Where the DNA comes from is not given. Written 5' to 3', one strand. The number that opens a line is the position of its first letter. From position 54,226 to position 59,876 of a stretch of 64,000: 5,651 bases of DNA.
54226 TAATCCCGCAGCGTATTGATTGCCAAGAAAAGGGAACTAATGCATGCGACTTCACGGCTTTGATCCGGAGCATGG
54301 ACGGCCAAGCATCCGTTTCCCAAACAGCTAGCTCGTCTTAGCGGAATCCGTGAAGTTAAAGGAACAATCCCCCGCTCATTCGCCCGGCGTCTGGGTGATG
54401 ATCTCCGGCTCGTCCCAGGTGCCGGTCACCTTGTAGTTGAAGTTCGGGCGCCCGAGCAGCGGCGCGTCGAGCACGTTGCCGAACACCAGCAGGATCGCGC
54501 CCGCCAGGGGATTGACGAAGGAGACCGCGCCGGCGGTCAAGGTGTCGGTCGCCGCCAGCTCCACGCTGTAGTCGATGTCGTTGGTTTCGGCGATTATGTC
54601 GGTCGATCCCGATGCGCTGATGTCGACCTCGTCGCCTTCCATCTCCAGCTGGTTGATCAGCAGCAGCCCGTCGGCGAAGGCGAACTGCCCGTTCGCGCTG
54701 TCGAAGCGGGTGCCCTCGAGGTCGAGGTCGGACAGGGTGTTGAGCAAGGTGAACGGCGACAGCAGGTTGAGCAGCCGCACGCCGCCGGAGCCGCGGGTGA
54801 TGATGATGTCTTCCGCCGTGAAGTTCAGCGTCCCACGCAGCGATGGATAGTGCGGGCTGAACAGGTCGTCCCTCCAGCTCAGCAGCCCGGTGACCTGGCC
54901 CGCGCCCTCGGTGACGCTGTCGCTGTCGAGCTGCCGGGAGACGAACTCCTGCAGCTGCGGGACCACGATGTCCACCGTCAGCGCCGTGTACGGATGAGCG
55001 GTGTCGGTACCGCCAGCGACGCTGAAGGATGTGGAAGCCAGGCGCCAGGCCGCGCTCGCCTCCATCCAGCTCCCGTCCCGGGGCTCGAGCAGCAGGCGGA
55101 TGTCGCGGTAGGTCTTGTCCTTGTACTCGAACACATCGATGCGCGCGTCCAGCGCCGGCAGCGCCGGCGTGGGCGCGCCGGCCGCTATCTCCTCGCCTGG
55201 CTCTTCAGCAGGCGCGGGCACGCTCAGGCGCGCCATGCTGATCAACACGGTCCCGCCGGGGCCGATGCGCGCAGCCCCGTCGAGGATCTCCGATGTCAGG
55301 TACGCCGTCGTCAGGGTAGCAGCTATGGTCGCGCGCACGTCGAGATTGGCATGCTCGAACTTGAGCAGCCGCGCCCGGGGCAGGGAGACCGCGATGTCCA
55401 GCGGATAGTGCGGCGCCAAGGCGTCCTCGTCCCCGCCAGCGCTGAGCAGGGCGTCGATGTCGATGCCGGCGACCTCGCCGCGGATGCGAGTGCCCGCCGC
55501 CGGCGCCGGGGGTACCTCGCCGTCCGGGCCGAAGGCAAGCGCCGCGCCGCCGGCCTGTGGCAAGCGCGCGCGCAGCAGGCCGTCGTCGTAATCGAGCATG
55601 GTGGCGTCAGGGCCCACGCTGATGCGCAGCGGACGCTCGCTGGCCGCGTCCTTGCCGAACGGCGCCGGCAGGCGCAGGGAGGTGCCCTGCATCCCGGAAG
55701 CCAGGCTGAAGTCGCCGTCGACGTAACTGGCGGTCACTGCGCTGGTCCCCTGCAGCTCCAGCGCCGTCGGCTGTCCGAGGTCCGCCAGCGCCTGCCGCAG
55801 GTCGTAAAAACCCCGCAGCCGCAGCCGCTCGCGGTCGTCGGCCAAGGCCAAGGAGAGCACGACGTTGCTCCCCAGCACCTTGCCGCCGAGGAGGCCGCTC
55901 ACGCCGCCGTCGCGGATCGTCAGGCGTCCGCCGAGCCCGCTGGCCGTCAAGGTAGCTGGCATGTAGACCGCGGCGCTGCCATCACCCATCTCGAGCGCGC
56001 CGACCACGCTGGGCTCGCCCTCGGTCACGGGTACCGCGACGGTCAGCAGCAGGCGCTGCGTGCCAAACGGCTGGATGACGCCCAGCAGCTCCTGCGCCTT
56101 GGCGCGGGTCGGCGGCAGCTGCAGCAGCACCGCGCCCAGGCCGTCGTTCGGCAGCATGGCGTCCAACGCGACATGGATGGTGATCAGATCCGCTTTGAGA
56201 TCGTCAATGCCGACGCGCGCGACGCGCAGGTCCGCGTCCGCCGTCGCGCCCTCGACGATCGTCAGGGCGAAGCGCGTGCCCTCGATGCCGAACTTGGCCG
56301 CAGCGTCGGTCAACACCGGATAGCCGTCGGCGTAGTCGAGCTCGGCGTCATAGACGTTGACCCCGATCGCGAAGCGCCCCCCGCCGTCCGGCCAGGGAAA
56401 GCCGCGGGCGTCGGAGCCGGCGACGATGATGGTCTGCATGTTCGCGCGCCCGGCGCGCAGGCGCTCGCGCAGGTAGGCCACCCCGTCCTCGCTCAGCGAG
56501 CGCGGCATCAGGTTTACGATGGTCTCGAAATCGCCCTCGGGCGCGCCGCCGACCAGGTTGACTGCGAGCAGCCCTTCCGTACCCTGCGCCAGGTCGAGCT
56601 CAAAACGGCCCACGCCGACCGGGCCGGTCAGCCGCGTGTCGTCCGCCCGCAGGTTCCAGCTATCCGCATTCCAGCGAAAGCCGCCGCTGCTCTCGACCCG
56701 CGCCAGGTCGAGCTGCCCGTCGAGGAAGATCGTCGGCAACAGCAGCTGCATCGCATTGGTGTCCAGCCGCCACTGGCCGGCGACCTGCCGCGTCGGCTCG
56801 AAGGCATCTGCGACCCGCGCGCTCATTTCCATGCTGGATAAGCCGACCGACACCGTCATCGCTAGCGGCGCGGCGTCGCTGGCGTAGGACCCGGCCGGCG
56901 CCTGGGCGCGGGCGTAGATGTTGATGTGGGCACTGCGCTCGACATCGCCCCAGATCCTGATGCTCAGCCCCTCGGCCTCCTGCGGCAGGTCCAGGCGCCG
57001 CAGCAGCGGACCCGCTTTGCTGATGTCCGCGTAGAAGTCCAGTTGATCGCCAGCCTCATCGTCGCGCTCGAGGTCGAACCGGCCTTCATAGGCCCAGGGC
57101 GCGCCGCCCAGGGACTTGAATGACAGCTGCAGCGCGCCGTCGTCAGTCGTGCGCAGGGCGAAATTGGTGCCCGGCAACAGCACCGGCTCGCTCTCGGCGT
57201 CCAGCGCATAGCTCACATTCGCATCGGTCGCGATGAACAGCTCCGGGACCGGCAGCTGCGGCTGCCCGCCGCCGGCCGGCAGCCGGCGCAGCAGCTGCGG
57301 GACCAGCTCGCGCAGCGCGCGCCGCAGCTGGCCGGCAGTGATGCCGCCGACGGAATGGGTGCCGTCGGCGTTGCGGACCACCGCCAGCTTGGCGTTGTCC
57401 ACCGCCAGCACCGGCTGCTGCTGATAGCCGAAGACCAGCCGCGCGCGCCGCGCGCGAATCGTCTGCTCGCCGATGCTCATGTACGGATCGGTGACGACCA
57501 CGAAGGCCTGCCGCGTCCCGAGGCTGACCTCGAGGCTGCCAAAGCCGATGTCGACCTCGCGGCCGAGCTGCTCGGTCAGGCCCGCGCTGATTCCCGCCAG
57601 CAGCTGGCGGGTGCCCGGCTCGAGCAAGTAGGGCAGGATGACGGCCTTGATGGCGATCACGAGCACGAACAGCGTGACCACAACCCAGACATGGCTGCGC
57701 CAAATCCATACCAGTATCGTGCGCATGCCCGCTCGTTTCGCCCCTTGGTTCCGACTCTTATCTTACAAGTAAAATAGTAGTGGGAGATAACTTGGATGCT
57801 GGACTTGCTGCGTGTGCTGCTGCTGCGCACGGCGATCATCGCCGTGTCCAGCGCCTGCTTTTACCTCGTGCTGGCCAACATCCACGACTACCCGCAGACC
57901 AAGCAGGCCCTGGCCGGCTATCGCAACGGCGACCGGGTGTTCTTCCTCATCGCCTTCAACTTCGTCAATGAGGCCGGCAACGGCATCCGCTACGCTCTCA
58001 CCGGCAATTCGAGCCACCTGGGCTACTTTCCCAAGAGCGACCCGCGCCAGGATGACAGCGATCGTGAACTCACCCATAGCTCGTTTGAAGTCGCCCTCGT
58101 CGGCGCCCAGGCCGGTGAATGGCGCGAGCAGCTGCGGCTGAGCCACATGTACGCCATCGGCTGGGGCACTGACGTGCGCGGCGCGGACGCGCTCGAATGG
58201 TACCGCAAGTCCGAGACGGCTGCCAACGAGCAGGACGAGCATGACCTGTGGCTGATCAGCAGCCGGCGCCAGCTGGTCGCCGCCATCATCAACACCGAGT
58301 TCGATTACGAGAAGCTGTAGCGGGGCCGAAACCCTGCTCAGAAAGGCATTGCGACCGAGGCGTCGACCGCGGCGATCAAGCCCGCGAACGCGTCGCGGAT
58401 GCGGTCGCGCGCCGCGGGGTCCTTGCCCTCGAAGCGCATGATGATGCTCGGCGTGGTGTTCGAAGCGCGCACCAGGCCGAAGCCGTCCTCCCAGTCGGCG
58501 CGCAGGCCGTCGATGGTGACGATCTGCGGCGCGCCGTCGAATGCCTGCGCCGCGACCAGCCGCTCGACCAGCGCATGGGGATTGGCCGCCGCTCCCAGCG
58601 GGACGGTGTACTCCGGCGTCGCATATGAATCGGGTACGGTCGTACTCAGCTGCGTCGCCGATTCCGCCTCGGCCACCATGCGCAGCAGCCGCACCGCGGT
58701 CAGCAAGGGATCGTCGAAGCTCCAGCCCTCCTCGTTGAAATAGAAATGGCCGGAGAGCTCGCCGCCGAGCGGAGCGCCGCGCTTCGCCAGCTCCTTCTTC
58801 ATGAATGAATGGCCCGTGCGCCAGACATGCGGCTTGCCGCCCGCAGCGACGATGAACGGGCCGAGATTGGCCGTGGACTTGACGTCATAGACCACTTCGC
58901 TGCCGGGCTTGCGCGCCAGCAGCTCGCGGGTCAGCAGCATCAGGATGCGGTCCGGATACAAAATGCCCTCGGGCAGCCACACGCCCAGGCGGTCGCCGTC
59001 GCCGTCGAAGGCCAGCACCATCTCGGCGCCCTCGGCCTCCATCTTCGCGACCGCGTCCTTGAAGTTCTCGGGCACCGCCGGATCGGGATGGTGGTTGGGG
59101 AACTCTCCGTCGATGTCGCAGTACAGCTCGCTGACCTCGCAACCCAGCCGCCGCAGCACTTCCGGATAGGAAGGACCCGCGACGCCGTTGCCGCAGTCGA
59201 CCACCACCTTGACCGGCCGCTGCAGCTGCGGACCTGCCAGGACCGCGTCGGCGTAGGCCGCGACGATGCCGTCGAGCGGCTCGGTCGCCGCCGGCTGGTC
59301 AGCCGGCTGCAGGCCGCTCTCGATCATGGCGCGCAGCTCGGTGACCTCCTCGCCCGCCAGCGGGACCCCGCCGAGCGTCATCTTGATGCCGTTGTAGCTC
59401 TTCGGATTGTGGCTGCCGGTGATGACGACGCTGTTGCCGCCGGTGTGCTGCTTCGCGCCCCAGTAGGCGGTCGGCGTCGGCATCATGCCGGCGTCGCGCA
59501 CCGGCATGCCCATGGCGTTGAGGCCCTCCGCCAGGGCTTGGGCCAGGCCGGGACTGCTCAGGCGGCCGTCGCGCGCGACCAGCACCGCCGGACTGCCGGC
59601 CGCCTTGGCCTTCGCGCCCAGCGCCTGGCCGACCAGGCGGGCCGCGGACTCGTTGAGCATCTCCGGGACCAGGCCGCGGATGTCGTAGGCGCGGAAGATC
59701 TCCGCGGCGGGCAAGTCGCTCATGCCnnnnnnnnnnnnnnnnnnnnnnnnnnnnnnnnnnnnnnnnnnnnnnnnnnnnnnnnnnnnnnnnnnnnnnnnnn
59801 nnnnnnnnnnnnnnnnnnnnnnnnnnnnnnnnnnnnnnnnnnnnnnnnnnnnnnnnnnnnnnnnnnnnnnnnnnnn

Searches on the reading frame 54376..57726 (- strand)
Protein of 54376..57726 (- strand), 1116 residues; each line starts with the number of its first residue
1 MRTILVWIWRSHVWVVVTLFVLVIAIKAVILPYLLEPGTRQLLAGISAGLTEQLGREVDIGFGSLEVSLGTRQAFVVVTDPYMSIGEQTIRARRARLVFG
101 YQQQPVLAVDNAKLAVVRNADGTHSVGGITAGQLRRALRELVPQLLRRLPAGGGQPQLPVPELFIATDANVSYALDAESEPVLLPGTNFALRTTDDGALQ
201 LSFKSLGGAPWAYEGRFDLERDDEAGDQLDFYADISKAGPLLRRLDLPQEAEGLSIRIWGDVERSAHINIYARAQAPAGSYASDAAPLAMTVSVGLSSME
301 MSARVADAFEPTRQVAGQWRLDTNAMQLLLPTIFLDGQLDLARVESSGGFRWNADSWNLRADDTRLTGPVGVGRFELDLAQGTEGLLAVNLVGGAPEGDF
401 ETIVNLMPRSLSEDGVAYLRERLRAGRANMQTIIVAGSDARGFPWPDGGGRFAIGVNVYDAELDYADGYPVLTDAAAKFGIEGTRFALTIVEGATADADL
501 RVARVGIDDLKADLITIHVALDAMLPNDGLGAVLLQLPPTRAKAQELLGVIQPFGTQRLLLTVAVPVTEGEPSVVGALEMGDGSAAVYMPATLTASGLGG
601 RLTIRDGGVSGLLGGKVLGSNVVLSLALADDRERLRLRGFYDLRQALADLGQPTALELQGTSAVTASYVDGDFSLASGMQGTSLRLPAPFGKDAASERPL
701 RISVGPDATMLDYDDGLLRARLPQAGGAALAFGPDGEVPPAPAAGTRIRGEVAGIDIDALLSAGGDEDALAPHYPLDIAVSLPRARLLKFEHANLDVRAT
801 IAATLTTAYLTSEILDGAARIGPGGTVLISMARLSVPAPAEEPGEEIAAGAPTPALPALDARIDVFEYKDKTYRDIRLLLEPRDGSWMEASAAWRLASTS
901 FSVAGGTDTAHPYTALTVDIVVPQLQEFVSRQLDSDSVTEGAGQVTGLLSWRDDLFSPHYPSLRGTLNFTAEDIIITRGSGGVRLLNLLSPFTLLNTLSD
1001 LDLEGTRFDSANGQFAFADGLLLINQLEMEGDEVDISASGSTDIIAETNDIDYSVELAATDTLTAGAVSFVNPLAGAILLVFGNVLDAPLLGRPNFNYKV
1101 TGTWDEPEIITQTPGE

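Call 7: search_protein_families(library=pfam, proteins=[window:54376-57726:-], max_evalue=0.001)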
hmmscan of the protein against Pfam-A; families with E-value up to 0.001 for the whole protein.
window:54376-57726:- (1116 aa): 1 family
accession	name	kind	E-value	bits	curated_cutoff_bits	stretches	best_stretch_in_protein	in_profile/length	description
PF13116.12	YhdP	-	1e-76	259.3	46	1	316-1109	403-1224/1224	YhdP protein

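Call 73: search_protein_families(library=ncbifam, proteins=[window:54376-57726:-], max_evalue=0.001)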
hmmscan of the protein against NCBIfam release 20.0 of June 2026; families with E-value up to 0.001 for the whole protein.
window:54376-57726:- (1116 aa): 3 families
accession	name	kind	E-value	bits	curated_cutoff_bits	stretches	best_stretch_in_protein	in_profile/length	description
TIGR02099.1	TIGR02099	equivalog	5.1e-60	203.3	519.15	1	317-1109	414-1250/1260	YhdP family protein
NF008148.1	PRK10899.1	exception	9e-18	63.6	1512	1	938-1109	1076-1253/1266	AsmA2 domain-containing protein YhdP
TIGR04411.1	T2SS_GspN_Lepto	equivalog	0.00061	19.3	50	0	995-1045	176-226/280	type II secretion system protein GspN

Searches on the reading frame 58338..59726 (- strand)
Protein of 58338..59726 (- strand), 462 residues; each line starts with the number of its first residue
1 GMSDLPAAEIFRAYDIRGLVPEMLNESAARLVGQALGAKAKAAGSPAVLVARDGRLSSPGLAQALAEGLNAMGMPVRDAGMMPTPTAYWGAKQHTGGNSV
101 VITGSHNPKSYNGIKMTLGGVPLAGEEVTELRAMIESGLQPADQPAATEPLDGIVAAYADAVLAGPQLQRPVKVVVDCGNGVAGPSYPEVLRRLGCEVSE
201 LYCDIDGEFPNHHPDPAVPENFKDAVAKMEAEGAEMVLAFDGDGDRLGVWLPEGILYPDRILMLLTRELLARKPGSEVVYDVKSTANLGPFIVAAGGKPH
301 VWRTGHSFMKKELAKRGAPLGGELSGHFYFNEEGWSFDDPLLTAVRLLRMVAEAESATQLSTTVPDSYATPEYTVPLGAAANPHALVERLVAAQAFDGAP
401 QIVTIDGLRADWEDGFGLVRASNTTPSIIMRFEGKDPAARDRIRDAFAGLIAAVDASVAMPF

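Call 73: search_protein_families(library=ncbifam, proteins=[window:58338-59726:-], max_evalue=0.001)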
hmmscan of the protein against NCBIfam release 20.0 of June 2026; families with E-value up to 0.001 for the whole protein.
window:58338-59726:- (462 aa): 6 families
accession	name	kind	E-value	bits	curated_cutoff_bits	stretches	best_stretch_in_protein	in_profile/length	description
NF046027.1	PhglucPhmanMutPgmG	equivalog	1.6e-106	356.7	600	1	9-450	8-449/460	phosphoglucomutase/phosphomannomutase PgmG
TIGR03990.1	Arch_GlmM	equivalog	2.1e-84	284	439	1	9-448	2-441/444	phosphoglucosamine mutase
NF007088.0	PRK09542.1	equivalog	5e-77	259.8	618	1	8-453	9-455/456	phosphomannomutase/phosphoglucomutase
NF011943.0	PRK15414.1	subfamily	2.1e-47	162.2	801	1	10-435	6-437/456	phosphomannomutase CpsG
TIGR01455.1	glmM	equivalog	2e-41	142.1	447.55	1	16-388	6-385/442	phosphoglucosamine mutase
NF005737.0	PRK07564.1-1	equivalog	9.7e-05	21.2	378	0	168-247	202-283/543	alpha-D-glucose phosphate-specific phosphoglucomutase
